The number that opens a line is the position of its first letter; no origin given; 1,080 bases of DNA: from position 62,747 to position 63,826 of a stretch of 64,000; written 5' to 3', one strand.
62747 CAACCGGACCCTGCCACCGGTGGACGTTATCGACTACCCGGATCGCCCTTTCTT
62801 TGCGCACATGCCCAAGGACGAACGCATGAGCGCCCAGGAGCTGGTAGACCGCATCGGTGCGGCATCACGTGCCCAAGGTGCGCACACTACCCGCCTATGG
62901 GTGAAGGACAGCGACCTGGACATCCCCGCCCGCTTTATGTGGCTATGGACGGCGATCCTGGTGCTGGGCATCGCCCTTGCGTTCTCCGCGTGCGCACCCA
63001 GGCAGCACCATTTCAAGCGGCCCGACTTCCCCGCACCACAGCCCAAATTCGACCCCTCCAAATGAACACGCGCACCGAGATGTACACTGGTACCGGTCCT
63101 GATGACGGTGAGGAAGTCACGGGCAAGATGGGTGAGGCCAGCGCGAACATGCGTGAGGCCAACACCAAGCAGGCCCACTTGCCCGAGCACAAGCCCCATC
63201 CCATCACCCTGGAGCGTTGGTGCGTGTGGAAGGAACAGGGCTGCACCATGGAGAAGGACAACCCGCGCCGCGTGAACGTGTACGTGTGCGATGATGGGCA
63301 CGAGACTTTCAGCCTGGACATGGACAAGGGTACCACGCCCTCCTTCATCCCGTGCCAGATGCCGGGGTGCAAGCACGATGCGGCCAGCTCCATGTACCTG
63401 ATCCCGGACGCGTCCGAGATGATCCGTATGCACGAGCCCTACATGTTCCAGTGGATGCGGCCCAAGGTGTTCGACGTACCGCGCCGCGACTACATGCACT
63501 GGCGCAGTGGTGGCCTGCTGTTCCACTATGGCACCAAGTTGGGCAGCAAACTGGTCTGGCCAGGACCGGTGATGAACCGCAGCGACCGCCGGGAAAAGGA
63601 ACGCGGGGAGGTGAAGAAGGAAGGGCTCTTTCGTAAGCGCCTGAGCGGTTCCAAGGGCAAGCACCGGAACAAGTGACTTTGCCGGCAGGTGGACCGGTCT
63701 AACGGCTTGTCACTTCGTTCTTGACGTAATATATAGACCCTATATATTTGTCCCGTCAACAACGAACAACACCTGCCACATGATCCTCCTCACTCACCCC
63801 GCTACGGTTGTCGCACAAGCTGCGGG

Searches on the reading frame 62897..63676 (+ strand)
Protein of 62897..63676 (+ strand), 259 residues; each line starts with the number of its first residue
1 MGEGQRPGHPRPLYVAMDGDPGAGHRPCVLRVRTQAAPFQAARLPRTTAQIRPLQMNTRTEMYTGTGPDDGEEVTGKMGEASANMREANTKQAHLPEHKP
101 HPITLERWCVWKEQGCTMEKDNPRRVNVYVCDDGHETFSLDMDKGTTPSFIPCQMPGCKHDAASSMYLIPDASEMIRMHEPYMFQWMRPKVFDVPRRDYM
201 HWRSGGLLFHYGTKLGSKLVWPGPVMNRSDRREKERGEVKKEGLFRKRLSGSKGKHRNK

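Call 90: find_encoding_contigs(protein=window:62897-63676:+, flank=10000, max_places=3)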
Protein window:62897-63676:+ (259 aa): no gene with exactly this product is on record in the collection.
